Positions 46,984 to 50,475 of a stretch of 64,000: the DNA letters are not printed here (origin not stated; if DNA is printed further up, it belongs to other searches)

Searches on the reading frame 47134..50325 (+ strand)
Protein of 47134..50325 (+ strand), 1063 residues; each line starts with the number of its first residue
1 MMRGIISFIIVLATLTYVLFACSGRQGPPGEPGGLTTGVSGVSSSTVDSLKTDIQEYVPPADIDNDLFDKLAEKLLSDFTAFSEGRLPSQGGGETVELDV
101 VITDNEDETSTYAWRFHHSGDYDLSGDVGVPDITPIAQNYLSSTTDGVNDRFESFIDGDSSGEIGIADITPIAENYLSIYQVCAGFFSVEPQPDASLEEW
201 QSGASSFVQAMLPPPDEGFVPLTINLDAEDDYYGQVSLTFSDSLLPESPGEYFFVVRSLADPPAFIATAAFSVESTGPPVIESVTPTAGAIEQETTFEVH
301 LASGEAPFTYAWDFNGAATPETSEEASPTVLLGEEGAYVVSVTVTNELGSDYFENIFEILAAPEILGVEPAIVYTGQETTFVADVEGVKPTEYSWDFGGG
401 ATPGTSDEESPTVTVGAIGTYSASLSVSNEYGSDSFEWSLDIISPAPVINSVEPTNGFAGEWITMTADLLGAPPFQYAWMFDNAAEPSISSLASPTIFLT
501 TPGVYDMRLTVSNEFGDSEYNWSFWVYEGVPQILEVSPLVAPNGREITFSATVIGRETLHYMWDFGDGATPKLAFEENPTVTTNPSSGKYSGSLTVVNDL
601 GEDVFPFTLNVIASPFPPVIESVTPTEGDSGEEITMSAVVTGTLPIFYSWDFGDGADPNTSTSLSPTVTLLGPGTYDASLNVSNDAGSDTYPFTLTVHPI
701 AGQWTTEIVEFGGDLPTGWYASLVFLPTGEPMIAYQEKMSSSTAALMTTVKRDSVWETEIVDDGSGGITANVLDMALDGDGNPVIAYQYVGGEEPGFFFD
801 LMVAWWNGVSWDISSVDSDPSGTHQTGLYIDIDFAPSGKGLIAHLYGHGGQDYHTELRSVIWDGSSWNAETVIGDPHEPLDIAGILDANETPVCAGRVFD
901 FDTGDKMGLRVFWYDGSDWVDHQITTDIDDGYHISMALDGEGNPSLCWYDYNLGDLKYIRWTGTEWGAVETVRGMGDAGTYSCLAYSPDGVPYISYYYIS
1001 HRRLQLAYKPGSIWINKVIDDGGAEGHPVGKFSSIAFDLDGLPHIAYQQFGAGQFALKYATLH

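Call 11: search_protein_families(library=pfam, proteins=[window:47134-50325:+])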
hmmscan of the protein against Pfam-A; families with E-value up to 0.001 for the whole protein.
window:47134-50325:+ (1063 aa): 5 families
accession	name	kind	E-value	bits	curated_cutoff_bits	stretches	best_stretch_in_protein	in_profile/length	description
PF18911.6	PKD_4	-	1.5e-36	124.7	27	4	617-691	3-77/85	PKD domain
PF00801.26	PKD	-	1.3e-35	121.7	23.5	4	626-692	9-75/80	PKD domain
PF13927.12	Ig_3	-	3.6e-13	50.2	30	0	617-694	1-73/78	Immunoglobulin domain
PF13895.12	Ig_2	-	0.00015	22.3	27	0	366-426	4-64/79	Immunoglobulin domain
PF18981.6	InlK_D3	-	0.00041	20.8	25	0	664-698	40-74/75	Internalin K domain (D3/D4)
